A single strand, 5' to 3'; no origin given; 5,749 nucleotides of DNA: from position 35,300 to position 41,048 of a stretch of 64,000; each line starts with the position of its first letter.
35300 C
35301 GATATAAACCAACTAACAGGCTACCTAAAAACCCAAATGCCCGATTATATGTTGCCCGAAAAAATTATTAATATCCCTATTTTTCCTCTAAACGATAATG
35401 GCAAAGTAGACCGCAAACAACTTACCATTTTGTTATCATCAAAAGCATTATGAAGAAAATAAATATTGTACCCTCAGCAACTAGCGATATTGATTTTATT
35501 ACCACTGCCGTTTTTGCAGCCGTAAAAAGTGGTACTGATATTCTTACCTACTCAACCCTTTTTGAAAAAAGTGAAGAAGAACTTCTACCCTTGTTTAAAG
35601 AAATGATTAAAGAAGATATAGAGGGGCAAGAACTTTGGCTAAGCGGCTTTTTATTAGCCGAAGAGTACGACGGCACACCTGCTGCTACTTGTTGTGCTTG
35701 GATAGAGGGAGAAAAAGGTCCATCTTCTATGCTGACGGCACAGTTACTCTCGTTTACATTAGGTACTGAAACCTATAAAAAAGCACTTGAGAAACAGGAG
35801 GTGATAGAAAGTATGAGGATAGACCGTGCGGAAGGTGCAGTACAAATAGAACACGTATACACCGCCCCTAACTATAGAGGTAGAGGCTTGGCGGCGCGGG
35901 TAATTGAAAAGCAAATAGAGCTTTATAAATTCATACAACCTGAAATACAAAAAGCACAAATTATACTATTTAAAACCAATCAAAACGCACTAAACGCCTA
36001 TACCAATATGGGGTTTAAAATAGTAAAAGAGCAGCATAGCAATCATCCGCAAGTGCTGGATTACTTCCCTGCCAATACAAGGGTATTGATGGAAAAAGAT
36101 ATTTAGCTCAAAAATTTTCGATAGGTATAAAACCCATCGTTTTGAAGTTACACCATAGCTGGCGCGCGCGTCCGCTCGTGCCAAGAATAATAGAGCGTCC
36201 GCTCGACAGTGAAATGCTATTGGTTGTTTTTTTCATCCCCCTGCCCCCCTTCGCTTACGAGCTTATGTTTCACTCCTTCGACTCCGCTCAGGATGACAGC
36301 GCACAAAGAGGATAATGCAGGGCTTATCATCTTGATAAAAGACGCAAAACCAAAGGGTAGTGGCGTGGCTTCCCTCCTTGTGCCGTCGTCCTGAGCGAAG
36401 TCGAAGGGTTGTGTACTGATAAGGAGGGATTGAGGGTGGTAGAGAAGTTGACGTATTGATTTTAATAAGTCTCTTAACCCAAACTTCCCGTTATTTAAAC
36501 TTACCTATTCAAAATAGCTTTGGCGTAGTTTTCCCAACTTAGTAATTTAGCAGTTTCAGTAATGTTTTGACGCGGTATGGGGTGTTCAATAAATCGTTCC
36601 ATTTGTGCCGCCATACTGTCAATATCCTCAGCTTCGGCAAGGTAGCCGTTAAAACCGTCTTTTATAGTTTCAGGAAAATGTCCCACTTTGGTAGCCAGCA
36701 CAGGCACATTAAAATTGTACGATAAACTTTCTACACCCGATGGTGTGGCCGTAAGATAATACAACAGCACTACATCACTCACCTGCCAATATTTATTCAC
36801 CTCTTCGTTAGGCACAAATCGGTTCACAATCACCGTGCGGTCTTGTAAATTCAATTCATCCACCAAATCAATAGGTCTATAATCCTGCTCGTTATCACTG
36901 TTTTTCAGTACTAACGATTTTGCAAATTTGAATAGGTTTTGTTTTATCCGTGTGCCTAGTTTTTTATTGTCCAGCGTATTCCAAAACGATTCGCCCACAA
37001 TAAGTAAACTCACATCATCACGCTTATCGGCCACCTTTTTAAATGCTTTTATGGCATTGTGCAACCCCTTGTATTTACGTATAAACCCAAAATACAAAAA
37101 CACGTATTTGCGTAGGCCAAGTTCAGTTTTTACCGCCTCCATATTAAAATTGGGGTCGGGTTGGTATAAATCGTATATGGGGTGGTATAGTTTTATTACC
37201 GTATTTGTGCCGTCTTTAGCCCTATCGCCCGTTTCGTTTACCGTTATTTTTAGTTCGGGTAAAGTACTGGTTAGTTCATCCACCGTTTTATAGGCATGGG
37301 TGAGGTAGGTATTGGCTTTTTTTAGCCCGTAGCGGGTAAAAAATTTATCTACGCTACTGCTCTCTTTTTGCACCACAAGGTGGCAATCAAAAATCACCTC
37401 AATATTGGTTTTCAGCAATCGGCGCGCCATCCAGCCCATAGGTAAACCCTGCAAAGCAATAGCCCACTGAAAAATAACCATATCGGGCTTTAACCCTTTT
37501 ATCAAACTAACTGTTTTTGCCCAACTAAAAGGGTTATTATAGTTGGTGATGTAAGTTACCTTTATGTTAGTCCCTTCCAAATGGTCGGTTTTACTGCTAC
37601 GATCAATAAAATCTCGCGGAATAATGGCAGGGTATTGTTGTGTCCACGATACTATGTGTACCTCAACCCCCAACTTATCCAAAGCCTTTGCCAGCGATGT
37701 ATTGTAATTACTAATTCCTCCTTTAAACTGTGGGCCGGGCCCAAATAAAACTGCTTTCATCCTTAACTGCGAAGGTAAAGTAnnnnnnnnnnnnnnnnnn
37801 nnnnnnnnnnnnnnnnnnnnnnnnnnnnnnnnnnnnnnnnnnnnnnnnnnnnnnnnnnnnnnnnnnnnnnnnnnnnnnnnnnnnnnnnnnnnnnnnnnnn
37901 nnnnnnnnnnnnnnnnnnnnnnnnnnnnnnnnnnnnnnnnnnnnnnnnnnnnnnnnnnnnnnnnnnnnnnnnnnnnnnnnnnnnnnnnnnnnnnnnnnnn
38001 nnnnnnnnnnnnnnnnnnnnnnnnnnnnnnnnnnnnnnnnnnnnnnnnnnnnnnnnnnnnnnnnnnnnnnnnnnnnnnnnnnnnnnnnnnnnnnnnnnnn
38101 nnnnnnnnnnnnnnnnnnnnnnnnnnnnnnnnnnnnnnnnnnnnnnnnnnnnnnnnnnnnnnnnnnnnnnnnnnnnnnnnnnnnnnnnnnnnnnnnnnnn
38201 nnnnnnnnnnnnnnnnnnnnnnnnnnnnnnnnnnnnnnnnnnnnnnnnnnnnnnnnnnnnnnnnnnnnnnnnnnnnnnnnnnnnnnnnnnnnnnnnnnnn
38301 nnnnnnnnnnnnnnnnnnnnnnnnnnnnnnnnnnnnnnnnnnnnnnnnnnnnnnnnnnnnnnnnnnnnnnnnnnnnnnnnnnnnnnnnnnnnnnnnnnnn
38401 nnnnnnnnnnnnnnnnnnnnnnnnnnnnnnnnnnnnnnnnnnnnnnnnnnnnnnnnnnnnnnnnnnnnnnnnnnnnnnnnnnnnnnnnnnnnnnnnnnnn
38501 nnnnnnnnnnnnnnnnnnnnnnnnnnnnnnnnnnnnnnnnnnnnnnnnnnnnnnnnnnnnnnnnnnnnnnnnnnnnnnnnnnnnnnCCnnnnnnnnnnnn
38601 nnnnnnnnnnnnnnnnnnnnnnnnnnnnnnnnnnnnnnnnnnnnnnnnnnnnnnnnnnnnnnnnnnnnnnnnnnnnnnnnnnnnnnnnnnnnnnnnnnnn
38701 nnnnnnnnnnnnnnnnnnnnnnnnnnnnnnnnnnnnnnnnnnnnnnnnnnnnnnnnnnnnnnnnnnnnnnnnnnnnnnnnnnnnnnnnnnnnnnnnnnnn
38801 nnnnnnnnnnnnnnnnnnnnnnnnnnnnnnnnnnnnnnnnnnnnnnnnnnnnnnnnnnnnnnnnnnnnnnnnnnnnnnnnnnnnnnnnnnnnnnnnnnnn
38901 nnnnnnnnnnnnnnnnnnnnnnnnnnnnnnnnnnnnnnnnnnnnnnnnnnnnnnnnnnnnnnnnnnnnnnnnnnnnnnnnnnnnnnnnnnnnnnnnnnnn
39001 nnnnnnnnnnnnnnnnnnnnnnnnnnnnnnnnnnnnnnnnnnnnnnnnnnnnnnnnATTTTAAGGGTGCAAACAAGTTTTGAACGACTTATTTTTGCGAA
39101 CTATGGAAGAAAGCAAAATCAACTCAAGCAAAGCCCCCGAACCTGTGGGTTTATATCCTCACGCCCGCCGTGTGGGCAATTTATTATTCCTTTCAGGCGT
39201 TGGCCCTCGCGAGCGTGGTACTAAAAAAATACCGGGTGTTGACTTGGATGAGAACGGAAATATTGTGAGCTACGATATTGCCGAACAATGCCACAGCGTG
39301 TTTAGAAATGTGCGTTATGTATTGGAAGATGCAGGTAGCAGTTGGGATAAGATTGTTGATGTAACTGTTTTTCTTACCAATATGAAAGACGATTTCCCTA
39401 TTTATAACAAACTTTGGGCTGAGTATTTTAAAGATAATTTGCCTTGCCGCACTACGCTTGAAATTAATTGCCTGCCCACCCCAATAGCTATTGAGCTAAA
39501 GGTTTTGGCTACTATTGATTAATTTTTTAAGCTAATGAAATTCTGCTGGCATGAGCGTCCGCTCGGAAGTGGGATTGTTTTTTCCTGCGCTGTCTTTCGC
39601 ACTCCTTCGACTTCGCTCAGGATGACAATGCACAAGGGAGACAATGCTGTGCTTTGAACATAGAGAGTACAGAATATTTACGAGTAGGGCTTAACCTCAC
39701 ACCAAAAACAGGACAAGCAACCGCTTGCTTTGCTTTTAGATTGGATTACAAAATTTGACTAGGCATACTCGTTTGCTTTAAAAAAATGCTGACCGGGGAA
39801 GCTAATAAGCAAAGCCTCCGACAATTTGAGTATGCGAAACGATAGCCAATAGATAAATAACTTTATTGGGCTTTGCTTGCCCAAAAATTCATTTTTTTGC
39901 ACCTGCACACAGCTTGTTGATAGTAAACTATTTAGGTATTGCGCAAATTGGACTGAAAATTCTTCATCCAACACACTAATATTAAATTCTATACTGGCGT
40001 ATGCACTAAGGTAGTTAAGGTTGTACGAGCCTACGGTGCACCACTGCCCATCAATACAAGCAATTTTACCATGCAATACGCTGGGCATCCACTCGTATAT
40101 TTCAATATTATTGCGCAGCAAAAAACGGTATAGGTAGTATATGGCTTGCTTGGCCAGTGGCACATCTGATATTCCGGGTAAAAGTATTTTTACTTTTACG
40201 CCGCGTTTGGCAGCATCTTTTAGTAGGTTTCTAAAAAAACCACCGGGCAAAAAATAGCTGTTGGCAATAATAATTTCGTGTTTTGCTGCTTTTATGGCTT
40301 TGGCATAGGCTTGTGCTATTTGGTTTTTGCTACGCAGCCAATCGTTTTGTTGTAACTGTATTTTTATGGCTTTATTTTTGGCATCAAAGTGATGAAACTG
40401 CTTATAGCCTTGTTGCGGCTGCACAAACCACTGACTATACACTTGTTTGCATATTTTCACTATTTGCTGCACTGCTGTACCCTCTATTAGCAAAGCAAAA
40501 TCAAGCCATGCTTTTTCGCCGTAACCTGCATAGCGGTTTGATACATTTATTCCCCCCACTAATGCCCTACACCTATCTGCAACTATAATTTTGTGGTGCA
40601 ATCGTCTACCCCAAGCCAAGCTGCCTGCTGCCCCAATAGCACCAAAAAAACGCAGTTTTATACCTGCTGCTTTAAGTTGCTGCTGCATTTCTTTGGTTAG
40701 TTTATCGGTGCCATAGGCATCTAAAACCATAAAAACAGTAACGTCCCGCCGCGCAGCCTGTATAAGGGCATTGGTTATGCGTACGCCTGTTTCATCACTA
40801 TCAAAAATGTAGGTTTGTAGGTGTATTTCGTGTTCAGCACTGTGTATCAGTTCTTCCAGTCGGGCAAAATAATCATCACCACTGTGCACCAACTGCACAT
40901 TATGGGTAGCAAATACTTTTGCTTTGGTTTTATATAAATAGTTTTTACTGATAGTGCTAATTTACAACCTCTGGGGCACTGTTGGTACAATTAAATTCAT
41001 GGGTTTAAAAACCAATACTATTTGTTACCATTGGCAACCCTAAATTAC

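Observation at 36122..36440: Modular dispersed intergenic repeat family (MITE/REP-like) with at least four copies in the window.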

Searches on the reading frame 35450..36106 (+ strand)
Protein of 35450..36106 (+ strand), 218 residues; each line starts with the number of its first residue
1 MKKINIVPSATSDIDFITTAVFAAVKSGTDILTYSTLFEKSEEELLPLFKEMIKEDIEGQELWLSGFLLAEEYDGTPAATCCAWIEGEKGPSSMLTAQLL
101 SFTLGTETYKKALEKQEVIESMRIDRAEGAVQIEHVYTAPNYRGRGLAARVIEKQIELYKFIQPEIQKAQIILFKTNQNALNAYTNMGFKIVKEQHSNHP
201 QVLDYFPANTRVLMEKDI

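Call 14: find_encoding_contigs(protein=window:35450-36106:+, flank=10000, max_places=6)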
Protein window:35450-36106:+ (218 aa): 1 contig read that carries it; 1 place shown.
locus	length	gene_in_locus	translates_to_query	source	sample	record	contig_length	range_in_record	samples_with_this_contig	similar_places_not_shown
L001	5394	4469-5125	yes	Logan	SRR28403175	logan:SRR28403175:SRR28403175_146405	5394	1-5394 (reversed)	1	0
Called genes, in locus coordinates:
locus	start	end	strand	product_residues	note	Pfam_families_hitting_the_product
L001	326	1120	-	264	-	PF18962:Por_Secre_tail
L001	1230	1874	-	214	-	PF00578:AhpC-TSA, PF08534:Redoxin, PF10417:1-cysPrx_C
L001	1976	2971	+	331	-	PF07885:Ion_trans_2, PF02080:TrkA_C (faint), PF02254:TrkA_N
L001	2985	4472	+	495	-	PF00501:AMP-binding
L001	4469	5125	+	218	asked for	PF00583:Acetyltransf_1, PF13673:Acetyltransf_10 (weak), PF13508:Acetyltransf_7 (weak)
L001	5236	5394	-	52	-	?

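Call 41: find_homologous_proteins(query=window:35450-36106:+, max_evalue=1e-20)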
Query window:35450-36106:+ (218 aa): 31 proteins with E <= 1e-20 among 353 candidates.
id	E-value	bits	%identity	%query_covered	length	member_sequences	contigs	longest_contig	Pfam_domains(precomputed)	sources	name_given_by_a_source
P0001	1.8e-138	477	100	100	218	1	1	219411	PF13673.14,PF13508.14,PF00583.32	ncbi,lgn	-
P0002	6.8e-115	400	84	99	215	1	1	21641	PF13673.14,PF13508.14,PF00583.32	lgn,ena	-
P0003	6.2e-113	393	83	99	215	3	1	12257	PF13673.14,PF13508.14,PF00583.32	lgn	-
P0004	3.3e-107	375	79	99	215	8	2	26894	PF13673.14,PF13508.14,PF00583.32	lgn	-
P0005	1.1e-101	357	73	99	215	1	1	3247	PF13673.14,PF13508.14,PF00583.32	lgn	-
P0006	1.0e-98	347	70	99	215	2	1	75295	PF13673.14,PF13508.14,PF00583.32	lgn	-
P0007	1.7e-97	343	71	99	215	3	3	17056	PF13673.14,PF13508.14,PF00583.32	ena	-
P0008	6.0e-96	338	70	99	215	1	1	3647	PF13673.14,PF13508.14,PF14542.13,PF00583.32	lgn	-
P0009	9.8e-96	337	70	99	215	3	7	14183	PF13673.14,PF13508.14,PF00583.32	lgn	-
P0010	2.5e-95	336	70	99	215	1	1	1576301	PF13673.14,PF13508.14,PF00583.32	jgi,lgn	jgi:ribosomal protein S18 acetylase RimI-like enzyme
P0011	1.0e-94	334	68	99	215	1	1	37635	PF13673.14,PF13508.14,PF14542.13,PF00583.32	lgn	-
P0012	6.5e-94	331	68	99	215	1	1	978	PF13673.14,PF13508.14,PF00583.32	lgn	-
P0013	8.3e-94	331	67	99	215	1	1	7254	PF13673.14,PF13508.14,PF00583.32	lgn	-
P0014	6.0e-93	328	68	99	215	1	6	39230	PF13673.14,PF13508.14,PF08445.17,PF00583.32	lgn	-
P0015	1.8e-92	327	67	99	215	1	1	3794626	PF13673.14,PF13508.14,PF00583.32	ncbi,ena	-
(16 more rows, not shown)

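Call 42: find_encoding_contigs(protein=P0002, flank=6000, max_places=2)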
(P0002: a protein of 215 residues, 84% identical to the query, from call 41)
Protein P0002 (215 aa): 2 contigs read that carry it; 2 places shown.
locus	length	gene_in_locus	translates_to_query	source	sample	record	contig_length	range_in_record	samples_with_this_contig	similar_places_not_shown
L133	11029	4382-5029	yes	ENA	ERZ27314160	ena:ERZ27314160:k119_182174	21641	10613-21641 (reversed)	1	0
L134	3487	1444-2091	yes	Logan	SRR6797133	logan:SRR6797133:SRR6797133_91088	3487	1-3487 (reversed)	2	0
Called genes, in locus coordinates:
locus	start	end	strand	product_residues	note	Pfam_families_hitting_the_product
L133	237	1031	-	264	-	PF18962:Por_Secre_tail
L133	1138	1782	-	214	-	PF00578:AhpC-TSA, PF08534:Redoxin, PF10417:1-cysPrx_C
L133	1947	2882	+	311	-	PF07885:Ion_trans_2, PF02254:TrkA_N, PF02080:TrkA_C (weak)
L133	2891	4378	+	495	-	PF00501:AMP-binding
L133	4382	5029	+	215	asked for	PF00583:Acetyltransf_1, PF13673:Acetyltransf_10, PF13508:Acetyltransf_7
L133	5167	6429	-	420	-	PF13439:Glyco_transf_4, PF00534:Glycos_transf_1, PF13692:Glyco_trans_1_4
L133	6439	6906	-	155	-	-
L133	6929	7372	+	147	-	PF01042:Ribonuc_L-PSP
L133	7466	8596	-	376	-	PF11495:TrmB_EBD_N (faint), PF13091:PLDc_2, PF00614:PLDc (faint), PF13091:PLDc_2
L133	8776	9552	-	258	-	PF00378:ECH_1, PF16113:ECH_2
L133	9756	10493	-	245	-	PF02535:Zip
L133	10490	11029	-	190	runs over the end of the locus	PF14378:PAP2_3, PF01569:PAP2, PF14360:PAP2_C (weak)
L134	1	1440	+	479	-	?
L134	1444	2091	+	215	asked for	PF00583:Acetyltransf_1, PF13673:Acetyltransf_10, PF13508:Acetyltransf_7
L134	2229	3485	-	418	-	?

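Call 43: find_encoding_contigs(protein=P0004, flank=6000, max_places=2)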
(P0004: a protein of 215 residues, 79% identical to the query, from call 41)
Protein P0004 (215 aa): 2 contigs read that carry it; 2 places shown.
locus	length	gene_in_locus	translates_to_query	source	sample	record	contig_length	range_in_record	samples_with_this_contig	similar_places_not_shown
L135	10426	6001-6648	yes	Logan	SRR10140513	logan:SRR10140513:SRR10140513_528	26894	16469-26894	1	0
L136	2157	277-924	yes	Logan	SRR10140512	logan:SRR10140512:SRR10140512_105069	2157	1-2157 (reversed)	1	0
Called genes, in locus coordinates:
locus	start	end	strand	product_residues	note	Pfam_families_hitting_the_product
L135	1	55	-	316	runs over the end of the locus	PF03301:Trp_dioxygenase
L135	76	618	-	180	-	PF00908:dTDP_sugar_isom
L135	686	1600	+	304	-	PF28533:DUF8429, PF28532:DUF8428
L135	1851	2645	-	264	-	PF18962:Por_Secre_tail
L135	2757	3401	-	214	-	PF00578:AhpC-TSA, PF08534:Redoxin, PF10417:1-cysPrx_C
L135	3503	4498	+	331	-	PF07885:Ion_trans_2, PF02254:TrkA_N, PF02080:TrkA_C (weak)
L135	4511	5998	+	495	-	PF00501:AMP-binding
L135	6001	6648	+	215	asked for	PF00583:Acetyltransf_1, PF13673:Acetyltransf_10 (weak), PF13508:Acetyltransf_7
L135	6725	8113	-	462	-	PF02784:Orn_Arg_deC_N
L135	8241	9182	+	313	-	PF00491:Arginase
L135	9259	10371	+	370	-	-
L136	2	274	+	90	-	?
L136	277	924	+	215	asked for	PF00583:Acetyltransf_1, PF13673:Acetyltransf_10 (weak), PF13508:Acetyltransf_7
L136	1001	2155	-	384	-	?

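Call 44: find_encoding_contigs(protein=P0015, flank=6000, max_places=2)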
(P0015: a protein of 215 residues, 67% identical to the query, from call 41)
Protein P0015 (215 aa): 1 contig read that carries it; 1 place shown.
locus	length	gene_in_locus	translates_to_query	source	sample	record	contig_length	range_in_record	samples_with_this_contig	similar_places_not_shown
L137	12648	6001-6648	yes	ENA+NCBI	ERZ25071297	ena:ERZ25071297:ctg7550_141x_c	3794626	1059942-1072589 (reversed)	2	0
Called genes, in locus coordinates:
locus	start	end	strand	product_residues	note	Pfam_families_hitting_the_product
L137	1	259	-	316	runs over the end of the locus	PF03301:Trp_dioxygenase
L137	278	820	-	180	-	PF00908:dTDP_sugar_isom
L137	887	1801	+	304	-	PF28533:DUF8429, PF28532:DUF8428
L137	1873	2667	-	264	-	PF18962:Por_Secre_tail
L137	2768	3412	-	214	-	PF00578:AhpC-TSA, PF08534:Redoxin, PF10417:1-cysPrx_C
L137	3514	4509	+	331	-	PF07885:Ion_trans_2, PF02254:TrkA_N, PF02080:TrkA_C (weak)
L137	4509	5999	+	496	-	PF00501:AMP-binding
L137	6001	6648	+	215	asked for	PF00583:Acetyltransf_1 (weak), PF13673:Acetyltransf_10, PF13508:Acetyltransf_7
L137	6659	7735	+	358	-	PF16289:PIN_12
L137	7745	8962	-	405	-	PF02547:Queuosine_synth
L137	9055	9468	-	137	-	-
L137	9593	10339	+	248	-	PF03848:TehB, PF05724:TPMT (weak), PF03291:mRNA_G-N7_MeTrfase (faint), PF13489:Methyltransf_23, PF13847:Methyltransf_31, PF08241:Methyltransf_11, PF08242:Methyltransf_12, PF13649:Methyltransf_25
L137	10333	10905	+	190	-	PF14378:PAP2_3 (weak), PF01569:PAP2, PF14360:PAP2_C (weak)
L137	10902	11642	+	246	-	PF02535:Zip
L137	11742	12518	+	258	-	PF00378:ECH_1, PF16113:ECH_2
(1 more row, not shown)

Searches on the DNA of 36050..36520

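Call 11: search_rna_families(source=window, start=36050, end=36520, threshold=evalue, max_evalue=10)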
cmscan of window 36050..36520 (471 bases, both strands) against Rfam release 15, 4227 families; matches with E-value up to 10: 2.
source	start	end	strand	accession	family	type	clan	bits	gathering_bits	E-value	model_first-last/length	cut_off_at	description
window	36271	36413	-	RF04079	MIR161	Gene; miRNA;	-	17.2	90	0.71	1-136/136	no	MIR161 microRNA precursor family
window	36264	36292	+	RF02888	BtsR1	Gene; sRNA;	-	13.3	66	6.8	1-51/51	no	Bacillus sRNA 1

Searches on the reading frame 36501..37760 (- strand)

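Call 32: search_protein_families(library=pfam, proteins=[window:36501-37760:-], max_evalue=0.001)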
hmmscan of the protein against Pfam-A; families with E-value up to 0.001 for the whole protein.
window:36501-37760:- (419 aa): 4 families
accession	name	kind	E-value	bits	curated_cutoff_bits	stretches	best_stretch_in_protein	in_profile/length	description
PF00534.26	Glycos_transf_1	-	1.2e-21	77.4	26.4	1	213-405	10-170/172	Glycosyl transferases group 1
PF13692.12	Glyco_trans_1_4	-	2.8e-16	60.5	27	1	219-392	2-141/142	Glycosyl transferases group 1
PF13439.12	Glyco_transf_4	-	1.2e-08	35.6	28.5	1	14-174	2-161/170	Glycosyltransferase Family 4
PF13579.12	Glyco_trans_4_4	-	2.5e-05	25.1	29.7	1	14-153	1-132/158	Glycosyl transferase 4-like domain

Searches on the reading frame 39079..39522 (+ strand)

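Call 32: search_protein_families(library=pfam, proteins=[window:39079-39522:+], max_evalue=0.001)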
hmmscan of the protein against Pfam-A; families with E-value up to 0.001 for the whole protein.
window:39079-39522:+ (147 aa): 1 family
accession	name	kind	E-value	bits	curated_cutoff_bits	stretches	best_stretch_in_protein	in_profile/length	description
PF01042.26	Ribonuc_L-PSP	-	1.7e-25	89.8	27.3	1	18-145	3-120/121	Endoribonuclease L-PSP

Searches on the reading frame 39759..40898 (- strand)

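Call 32: search_protein_families(library=pfam, proteins=[window:39759-40898:-], max_evalue=0.001)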
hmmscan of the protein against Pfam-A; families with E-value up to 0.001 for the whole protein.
window:39759-40898:- (379 aa): 4 families
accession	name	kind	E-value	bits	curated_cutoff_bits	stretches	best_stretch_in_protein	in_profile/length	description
PF13091.12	PLDc_2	-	1.5e-42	145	27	2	200-325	3-131/132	PLD-like domain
PF11495.14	Regulator_TrmB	-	1.3e-08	34.8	22.2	0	189-242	6-58/233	Archaeal transcriptional regulator TrmB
PF00614.28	PLDc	-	2.4e-07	30.9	21.9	0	98-123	3-28/28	Phospholipase D Active site motif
PF07894.18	SACK1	-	0.00058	19.9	21.4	0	188-240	120-172/274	Scaffolding anchor of CK1 domain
